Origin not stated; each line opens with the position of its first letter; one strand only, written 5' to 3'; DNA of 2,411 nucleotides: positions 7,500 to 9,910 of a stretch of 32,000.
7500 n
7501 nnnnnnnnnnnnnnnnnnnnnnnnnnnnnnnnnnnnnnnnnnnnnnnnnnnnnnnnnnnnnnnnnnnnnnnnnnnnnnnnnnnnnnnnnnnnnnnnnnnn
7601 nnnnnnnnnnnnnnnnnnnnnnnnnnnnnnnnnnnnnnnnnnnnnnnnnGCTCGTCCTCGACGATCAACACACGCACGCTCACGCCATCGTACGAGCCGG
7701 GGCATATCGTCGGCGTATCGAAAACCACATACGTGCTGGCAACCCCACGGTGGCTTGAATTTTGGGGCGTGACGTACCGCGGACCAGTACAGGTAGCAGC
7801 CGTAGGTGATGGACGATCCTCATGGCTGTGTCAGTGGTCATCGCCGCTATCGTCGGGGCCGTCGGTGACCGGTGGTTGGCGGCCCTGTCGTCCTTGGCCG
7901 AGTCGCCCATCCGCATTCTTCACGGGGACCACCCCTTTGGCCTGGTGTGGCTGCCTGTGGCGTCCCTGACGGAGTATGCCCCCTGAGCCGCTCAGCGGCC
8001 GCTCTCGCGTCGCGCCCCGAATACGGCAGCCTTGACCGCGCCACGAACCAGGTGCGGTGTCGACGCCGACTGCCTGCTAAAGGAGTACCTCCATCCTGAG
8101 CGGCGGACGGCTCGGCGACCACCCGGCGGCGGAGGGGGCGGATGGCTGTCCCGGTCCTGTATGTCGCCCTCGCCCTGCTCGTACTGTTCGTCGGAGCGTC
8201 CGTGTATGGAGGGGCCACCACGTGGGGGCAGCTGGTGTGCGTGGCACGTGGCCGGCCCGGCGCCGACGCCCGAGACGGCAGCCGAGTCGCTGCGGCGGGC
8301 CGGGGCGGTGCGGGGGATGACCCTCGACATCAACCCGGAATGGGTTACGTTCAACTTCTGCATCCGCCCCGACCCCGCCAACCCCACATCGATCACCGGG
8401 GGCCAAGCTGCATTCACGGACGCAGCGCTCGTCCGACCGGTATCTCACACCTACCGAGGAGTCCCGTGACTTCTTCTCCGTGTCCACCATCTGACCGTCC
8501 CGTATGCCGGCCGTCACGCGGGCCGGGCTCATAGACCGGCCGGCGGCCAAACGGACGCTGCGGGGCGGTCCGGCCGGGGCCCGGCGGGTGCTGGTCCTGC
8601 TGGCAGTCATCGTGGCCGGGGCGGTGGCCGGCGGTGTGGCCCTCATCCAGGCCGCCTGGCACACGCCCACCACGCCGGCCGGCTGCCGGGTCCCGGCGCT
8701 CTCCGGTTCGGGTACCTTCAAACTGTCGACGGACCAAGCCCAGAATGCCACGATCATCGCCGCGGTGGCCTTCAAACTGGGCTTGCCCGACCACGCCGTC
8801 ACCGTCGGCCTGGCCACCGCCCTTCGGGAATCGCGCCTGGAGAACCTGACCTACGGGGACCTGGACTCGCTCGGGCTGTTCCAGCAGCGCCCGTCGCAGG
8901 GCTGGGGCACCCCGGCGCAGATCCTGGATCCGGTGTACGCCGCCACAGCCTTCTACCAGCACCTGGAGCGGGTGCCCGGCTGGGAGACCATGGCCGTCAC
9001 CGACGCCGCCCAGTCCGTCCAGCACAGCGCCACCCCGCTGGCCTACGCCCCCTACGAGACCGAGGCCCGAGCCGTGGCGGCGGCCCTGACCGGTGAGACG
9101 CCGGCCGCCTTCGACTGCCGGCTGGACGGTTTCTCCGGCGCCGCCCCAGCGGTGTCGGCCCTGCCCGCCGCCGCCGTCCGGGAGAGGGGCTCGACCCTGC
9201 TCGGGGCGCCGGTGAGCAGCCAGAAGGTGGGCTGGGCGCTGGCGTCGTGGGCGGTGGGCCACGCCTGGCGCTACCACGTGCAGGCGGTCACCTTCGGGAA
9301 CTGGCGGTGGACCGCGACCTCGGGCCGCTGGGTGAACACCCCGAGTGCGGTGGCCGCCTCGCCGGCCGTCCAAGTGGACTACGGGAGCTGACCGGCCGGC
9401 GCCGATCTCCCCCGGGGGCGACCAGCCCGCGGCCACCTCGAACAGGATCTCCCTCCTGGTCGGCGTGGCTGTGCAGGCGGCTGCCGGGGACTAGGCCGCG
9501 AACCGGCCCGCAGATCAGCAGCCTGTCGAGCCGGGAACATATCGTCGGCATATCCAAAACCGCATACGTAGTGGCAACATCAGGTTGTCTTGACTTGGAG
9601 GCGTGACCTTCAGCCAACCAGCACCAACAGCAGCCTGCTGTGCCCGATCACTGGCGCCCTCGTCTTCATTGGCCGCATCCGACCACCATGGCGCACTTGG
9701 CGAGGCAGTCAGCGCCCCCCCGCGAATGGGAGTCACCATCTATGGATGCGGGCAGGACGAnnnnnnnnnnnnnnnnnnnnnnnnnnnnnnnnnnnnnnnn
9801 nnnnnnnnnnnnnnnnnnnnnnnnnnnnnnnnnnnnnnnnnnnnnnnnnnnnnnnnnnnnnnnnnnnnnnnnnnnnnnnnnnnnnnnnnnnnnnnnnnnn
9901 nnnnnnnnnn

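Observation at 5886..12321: Glycopeptide-resistance cluster with a non-canonical accessory operon between vanR and vanH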

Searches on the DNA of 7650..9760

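Call 41: search_rna_families(source=window, start=7650, end=9760, threshold=evalue, max_evalue=5, show_alignments=2)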
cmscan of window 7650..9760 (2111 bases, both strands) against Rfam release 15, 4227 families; matches with E-value up to 5: 2.
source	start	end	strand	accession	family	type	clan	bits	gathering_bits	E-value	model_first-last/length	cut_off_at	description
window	8291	8379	+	RF03944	mir-935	Gene; miRNA;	-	25.6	73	0.77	1-91/91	no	mir-935 microRNA precursor family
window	9349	9405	-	RF01340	CRISPR-DR29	Gene; CRISPR;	-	19.2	39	0.88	1-37/37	no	CRISPR RNA direct repeat element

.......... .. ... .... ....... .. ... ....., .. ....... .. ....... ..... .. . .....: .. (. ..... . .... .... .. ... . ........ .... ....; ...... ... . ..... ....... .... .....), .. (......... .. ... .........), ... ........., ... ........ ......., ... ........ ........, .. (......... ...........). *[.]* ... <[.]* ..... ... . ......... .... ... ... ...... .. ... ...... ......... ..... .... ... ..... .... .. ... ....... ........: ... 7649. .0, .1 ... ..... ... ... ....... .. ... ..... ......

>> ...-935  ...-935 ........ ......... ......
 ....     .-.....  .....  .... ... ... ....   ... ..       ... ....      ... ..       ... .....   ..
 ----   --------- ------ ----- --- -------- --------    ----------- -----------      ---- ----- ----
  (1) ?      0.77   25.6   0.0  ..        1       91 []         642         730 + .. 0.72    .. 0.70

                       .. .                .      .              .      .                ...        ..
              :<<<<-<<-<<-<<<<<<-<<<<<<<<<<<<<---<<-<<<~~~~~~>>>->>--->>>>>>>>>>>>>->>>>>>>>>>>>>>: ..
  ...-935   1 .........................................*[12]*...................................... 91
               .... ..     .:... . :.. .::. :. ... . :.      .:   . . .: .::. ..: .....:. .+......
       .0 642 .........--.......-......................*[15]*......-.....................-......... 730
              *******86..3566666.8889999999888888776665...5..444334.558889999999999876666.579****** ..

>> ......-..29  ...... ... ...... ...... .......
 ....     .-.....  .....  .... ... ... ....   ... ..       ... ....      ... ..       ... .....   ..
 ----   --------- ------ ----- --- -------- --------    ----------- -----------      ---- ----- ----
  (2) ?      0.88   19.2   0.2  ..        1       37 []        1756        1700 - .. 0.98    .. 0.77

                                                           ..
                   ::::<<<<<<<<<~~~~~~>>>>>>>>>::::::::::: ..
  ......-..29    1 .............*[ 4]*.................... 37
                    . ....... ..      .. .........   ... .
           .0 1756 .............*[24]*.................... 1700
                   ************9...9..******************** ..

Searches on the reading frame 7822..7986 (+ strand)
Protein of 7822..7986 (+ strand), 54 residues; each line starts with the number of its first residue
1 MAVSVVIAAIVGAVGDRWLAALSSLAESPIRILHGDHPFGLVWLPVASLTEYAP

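Call 3: search_protein_families(library=pfam, proteins=[window:7822-7986:+], max_evalue=0.01)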
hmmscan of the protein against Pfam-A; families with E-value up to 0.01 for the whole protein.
window:7822-7986:+ (54 aa): 0 families

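Call 4: search_protein_families(library=ncbifam, proteins=[window:7822-7986:+], max_evalue=0.01)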
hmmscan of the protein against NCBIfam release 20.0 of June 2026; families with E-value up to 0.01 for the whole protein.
window:7822-7986:+ (54 aa): 0 families

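Call 56: search_protein_representatives(protein=window:7822-7986:+)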
Query: 54 residues. Proteins with E-value up to 0.001 (for the whole library): 4; up to 1e-10: 1; up to 1e-30: 0. The best 4 are listed.
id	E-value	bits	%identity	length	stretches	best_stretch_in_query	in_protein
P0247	2.9e-27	108.4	100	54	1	1-54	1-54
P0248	2.9e-06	42.9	43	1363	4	7-42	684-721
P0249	2.4e-05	40.1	43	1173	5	7-42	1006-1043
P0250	2.1e-04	37.1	44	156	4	33-47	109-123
